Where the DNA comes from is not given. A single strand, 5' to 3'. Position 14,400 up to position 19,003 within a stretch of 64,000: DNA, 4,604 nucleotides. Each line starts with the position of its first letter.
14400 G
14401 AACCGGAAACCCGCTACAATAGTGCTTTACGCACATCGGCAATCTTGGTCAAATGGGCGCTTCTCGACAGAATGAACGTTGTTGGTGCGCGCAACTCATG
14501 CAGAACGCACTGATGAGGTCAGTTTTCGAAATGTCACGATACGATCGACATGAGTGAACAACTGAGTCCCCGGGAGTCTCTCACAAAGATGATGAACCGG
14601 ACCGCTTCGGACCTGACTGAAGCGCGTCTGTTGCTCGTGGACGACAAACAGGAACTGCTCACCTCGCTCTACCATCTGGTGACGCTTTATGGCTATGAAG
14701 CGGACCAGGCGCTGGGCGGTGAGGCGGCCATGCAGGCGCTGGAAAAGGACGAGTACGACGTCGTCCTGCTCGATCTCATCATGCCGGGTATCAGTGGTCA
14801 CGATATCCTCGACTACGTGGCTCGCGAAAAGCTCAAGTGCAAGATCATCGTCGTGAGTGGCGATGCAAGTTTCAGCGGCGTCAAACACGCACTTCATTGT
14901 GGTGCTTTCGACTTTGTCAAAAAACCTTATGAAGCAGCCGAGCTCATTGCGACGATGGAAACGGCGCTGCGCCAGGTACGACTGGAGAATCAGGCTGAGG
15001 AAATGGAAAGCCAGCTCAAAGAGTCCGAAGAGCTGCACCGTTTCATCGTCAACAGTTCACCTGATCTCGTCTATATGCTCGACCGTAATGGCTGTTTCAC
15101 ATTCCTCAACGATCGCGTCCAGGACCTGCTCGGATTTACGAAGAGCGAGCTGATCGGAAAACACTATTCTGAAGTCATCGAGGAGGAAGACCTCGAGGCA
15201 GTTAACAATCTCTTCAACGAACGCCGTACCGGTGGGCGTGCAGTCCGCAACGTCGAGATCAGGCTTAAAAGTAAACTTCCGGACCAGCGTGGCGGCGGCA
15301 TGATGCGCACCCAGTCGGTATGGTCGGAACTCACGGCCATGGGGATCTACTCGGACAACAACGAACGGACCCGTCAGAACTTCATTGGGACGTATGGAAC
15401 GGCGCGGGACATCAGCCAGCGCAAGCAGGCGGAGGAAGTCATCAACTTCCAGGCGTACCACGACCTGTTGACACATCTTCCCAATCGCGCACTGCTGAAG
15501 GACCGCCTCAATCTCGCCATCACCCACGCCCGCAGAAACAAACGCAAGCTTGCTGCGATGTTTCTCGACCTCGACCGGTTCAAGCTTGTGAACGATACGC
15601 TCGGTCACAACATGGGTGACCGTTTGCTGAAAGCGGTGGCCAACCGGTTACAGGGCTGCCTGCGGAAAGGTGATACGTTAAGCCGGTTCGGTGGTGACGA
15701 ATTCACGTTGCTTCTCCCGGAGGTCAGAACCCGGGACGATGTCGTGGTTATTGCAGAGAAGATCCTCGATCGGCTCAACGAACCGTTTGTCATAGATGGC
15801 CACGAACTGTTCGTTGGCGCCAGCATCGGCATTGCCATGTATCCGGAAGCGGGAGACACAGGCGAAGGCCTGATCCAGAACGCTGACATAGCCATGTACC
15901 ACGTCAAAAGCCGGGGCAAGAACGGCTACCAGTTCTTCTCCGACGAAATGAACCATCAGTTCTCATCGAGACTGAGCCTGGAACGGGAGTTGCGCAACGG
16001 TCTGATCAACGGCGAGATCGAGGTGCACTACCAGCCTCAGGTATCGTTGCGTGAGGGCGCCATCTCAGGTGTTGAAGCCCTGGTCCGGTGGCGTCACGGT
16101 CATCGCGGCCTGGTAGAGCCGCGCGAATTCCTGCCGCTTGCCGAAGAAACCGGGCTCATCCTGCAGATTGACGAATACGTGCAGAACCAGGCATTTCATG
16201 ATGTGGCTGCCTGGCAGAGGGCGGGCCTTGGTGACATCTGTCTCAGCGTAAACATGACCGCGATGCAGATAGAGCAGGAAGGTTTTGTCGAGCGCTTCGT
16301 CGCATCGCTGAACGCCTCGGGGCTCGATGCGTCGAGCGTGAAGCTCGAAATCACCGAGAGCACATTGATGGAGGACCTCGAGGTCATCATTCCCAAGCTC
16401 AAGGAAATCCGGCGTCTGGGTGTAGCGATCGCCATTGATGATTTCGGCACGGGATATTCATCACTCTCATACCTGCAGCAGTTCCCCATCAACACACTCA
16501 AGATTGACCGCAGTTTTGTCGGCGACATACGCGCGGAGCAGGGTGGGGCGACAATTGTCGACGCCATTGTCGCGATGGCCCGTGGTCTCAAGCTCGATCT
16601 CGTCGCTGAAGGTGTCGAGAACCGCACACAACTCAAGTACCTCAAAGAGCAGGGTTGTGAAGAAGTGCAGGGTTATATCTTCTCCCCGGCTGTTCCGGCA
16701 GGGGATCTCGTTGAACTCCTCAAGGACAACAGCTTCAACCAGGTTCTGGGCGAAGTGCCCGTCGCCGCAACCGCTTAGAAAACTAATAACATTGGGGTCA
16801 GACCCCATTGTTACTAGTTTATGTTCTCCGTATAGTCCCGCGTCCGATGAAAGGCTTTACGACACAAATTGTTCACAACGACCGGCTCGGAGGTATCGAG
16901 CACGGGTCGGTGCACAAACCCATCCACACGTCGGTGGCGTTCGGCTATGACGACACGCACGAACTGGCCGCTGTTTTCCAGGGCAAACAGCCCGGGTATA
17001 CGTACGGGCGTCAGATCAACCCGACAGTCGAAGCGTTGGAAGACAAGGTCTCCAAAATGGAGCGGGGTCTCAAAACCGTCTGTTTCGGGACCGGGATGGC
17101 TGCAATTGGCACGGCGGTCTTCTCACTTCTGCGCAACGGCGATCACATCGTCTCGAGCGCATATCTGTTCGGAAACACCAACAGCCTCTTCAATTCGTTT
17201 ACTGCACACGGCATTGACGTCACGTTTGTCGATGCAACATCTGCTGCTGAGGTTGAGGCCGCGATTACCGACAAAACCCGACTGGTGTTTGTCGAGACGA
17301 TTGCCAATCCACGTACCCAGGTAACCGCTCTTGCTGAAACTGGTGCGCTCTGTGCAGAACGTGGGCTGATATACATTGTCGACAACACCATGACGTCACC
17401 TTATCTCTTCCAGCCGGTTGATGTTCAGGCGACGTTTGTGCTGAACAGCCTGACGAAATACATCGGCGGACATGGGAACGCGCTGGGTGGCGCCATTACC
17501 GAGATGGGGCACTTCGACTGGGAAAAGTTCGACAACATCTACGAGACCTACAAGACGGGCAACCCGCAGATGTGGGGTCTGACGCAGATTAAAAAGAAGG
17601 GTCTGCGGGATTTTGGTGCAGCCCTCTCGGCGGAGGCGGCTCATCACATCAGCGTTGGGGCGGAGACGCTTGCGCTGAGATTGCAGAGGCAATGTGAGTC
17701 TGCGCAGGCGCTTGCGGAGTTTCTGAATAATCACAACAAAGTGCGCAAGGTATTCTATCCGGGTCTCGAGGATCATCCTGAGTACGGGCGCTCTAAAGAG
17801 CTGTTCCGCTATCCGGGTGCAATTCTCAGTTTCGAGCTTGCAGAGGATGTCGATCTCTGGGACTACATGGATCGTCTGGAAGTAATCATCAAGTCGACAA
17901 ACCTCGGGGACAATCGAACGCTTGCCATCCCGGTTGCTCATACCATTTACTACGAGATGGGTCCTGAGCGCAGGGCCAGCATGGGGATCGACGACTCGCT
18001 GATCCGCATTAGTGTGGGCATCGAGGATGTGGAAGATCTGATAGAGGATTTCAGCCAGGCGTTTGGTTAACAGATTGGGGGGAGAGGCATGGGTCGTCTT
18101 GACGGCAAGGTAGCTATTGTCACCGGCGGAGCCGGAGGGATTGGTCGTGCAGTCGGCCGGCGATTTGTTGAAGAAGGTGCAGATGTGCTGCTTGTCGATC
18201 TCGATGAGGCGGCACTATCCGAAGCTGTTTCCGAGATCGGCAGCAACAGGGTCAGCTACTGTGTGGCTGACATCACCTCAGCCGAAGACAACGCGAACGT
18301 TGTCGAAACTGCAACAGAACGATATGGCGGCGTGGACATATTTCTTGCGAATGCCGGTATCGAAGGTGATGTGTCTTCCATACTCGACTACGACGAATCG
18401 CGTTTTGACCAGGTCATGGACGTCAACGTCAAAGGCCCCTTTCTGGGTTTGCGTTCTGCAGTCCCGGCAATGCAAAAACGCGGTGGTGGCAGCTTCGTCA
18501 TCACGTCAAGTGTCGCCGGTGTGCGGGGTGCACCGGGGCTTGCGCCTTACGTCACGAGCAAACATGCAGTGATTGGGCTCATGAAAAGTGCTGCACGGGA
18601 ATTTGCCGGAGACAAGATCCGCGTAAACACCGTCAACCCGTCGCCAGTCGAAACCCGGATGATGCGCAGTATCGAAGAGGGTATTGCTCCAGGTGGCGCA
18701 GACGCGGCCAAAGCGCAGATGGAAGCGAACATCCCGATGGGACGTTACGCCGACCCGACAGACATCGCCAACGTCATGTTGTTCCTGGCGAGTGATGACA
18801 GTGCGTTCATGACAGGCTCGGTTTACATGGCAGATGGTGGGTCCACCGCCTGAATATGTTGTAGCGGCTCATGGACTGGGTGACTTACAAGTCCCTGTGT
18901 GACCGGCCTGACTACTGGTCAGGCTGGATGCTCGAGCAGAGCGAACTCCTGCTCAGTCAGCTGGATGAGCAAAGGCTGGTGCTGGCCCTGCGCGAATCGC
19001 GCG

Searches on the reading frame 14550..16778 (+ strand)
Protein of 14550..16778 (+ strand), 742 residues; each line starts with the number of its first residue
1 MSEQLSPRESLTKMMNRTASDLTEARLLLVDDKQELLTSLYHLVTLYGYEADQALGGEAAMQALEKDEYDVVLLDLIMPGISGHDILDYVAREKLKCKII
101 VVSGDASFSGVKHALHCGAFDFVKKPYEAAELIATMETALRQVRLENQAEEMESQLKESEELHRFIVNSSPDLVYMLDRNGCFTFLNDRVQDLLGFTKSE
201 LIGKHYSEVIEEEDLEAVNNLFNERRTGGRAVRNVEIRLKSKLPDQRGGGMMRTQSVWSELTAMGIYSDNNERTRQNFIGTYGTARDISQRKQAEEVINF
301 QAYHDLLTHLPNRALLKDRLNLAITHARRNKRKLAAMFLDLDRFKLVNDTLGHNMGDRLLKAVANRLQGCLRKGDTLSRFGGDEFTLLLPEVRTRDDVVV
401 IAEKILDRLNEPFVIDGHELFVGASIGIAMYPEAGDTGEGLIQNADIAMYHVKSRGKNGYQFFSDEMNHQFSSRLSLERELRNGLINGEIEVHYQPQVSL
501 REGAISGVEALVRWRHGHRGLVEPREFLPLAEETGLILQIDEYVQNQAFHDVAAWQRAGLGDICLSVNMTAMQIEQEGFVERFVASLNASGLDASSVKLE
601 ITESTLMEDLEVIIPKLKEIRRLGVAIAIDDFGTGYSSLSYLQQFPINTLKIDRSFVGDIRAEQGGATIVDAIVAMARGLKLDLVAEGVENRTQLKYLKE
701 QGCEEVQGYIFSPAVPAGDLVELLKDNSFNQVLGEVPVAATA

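Call 50: search_protein_families(library=pfam, proteins=[window:14550-16778:+], max_evalue=0.0001)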
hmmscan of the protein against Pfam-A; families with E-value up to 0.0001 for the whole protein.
window:14550-16778:+ (742 aa): 8 families
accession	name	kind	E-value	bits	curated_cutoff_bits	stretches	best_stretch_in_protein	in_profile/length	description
PF00563.25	EAL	-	1.7e-73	247.4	31.3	1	479-713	2-235/236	EAL domain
PF00990.26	GGDEF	-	8.3e-51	172.4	23.8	1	302-458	1-160/161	Diguanylate cyclase, GGDEF domain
PF00072.30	Response_reg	-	2.5e-22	79.6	30.2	1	28-136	2-110/111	Response regulator receiver domain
PF00989.32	PAS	-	1.3e-14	54.6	22.6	1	164-252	4-82/113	PAS fold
PF08448.16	PAS_4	-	1.8e-07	31.8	23.1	1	167-239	1-73/110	PAS fold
PF13426.13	PAS_9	-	1.1e-06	29.3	27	1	173-272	3-90/103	PAS domain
PF08447.18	PAS_3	-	1.2e-05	25.9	25.6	1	184-242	2-61/89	PAS fold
PF13188.13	PAS_8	-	1.8e-05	24.9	21.8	0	162-214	2-51/65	PAS domain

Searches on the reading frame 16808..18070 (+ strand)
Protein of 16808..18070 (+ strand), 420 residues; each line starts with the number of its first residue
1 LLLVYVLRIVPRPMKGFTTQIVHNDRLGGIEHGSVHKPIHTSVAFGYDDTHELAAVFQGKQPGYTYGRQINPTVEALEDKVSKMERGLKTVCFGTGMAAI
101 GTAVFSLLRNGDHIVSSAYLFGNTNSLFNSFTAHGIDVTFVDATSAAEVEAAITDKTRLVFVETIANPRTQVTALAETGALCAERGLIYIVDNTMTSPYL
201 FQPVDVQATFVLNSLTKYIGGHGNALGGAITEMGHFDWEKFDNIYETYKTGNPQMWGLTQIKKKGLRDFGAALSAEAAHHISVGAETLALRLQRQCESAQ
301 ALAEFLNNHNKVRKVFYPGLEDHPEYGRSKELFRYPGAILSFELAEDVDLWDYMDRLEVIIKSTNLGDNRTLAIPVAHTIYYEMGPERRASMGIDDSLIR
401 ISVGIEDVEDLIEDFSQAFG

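Call 50: search_protein_families(library=pfam, proteins=[window:16808-18070:+], max_evalue=0.0001)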
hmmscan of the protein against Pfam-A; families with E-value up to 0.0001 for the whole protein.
window:16808-18070:+ (420 aa): 1 family
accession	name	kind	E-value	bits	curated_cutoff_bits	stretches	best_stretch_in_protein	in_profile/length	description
PF01053.26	Cys_Met_Meta_PP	-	5.9e-107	358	27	1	19-419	2-380/381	Cys/Met metabolism PLP-dependent enzyme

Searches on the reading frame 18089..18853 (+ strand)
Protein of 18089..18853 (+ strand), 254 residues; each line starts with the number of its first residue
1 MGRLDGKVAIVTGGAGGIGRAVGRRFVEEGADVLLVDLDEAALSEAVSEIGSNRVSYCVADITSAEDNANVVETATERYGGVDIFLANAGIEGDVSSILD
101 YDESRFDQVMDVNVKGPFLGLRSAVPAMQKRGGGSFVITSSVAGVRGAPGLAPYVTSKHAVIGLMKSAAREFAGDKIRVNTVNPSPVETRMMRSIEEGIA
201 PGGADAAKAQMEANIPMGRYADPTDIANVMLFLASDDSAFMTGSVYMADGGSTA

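Call 50: search_protein_families(library=pfam, proteins=[window:18089-18853:+], max_evalue=0.0001)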
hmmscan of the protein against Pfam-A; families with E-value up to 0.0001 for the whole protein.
window:18089-18853:+ (254 aa): 5 families
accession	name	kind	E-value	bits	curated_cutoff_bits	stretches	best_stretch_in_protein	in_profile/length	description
PF13561.12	adh_short_C2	-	7.2e-64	216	27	1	15-253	3-236/236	Enoyl-(Acyl carrier protein) reductase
PF00106.31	adh_short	-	6.8e-56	189.3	26.6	1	7-197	1-192/195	short chain dehydrogenase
PF08659.16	KR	-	3.7e-13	50.2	22.6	1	10-165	4-160/180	KR domain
PF01073.25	3Beta_HSD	-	1.2e-05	25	22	1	10-143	1-118/280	3-beta hydroxysteroid dehydrogenase/isomerase family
PF01370.27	Epimerase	-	7.6e-05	22.7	20.9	0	10-172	2-160/240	NAD dependent epimerase/dehydratase family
